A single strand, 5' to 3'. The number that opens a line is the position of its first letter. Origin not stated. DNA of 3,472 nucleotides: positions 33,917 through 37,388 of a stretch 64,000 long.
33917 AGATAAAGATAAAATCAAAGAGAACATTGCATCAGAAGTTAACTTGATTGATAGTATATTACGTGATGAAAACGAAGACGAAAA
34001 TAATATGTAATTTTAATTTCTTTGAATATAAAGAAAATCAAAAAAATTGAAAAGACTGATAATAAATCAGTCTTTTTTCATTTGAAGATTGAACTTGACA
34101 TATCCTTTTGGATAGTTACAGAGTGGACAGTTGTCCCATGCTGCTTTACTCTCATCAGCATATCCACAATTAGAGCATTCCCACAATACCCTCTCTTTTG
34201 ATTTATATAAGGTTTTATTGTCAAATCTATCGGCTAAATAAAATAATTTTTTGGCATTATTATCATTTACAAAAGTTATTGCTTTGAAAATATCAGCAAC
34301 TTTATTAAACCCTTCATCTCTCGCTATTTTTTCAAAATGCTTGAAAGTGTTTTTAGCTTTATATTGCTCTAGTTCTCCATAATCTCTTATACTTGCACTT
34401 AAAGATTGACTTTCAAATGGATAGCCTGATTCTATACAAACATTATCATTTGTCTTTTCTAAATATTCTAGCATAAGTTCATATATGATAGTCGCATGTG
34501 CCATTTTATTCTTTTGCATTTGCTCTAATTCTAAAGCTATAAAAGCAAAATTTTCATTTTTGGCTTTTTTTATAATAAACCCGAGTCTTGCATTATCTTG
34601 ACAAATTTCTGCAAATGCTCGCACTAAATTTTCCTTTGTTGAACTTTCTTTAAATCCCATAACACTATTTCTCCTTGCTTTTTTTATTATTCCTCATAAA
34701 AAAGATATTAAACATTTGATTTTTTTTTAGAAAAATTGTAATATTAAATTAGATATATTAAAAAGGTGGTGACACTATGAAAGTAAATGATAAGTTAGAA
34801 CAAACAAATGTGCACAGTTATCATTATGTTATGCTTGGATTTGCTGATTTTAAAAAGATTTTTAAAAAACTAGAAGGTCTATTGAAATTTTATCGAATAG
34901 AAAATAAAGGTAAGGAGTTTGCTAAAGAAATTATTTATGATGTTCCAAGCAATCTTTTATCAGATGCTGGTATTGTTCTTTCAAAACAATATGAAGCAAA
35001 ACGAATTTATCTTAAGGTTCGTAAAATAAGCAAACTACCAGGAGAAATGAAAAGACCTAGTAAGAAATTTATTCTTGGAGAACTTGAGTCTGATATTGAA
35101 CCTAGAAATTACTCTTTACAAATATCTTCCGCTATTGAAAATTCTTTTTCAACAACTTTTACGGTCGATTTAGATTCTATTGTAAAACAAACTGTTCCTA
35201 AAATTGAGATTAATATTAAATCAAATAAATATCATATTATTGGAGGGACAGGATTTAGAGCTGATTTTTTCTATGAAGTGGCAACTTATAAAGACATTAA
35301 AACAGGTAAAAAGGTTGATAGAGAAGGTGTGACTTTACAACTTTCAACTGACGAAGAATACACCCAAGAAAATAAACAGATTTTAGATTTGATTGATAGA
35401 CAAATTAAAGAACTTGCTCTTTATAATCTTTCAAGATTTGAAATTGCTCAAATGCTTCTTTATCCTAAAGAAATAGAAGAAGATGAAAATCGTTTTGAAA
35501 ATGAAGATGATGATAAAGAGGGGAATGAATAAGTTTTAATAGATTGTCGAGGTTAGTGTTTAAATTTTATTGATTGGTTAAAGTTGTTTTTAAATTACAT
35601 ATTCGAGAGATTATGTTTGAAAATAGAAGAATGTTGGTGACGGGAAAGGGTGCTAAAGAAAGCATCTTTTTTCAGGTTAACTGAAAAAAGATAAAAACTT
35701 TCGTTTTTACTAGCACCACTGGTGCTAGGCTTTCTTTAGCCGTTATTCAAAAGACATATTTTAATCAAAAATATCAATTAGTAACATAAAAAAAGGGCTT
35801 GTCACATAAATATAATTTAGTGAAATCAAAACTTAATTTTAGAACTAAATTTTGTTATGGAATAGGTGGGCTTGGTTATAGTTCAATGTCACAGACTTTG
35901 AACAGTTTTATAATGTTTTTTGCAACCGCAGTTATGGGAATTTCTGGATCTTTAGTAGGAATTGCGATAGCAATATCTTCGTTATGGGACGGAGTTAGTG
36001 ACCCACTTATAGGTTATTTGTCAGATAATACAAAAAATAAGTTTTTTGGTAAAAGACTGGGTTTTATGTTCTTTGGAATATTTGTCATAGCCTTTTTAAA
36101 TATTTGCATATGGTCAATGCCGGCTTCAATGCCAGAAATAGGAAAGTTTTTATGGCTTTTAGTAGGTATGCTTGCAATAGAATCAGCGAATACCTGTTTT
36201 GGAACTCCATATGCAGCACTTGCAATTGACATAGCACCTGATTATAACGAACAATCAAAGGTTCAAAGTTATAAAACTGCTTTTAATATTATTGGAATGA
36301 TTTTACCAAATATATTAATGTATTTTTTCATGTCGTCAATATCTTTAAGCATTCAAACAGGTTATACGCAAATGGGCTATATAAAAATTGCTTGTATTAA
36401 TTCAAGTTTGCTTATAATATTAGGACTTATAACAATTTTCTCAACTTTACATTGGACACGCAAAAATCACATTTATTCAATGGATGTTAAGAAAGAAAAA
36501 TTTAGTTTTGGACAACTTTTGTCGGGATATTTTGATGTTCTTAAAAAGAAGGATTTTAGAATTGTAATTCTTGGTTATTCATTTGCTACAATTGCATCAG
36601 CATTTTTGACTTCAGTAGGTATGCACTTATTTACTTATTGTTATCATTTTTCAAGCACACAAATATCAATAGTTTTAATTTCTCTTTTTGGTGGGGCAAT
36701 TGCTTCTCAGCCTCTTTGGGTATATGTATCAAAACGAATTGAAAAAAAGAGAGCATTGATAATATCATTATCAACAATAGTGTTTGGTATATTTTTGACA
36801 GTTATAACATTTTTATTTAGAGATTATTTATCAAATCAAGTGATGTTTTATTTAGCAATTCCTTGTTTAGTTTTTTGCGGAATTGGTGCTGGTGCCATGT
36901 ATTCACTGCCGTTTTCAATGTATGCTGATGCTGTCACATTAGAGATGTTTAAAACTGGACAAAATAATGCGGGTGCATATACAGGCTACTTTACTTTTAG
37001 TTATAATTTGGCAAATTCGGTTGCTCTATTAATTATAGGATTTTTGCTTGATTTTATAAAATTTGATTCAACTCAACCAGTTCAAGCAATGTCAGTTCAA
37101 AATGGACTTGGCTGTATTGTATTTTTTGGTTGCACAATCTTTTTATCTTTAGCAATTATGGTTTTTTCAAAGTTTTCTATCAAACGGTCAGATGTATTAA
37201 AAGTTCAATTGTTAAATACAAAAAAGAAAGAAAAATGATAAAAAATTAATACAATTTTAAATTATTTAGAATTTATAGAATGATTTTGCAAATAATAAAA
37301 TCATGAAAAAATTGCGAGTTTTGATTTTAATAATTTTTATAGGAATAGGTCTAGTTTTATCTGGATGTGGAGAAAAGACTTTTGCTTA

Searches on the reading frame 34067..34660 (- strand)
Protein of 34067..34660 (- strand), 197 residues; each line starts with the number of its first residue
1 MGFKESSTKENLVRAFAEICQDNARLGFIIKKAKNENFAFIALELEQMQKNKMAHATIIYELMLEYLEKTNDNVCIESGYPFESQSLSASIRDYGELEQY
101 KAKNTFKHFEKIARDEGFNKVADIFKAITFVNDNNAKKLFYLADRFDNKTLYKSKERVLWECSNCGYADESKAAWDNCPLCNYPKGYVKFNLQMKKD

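Call 62: search_protein_families(library=pfam, proteins=[window:34067-34660:-], max_evalue=0.00001)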
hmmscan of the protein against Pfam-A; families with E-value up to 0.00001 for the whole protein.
window:34067-34660:- (197 aa): 1 family
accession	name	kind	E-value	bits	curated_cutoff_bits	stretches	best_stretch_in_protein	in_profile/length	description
PF21349.2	RUBY_RBDX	-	1.8e-07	30.9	26.5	1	160-186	1-27/30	Rubrerythrin, rubredoxin-like domain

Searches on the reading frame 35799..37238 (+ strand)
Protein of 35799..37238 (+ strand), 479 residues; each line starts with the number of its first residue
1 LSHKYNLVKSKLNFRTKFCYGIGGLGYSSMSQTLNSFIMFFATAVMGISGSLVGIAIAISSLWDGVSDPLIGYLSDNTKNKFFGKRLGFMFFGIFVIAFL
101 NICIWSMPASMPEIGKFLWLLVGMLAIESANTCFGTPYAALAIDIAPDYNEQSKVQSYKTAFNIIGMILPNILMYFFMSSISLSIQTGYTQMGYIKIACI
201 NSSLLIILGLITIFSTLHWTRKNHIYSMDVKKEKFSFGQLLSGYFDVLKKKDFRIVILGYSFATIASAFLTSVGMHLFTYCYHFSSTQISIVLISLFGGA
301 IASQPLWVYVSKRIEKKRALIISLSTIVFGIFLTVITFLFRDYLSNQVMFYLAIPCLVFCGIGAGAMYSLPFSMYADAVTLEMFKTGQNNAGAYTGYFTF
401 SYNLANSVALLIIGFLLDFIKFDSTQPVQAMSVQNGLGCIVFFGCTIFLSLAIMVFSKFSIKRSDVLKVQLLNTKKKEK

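Call 62: search_protein_families(library=pfam, proteins=[window:35799-37238:+], max_evalue=0.00001)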
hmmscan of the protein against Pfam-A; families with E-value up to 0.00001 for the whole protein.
window:35799-37238:+ (479 aa): 2 families
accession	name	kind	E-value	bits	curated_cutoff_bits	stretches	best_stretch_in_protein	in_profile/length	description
PF13347.12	MFS_2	-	9e-55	186.4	27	1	19-462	1-426/427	MFS/sugar transport protein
PF07690.21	MFS_1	-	4.8e-21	75.5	33.4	1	28-409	8-346/347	Major Facilitator Superfamily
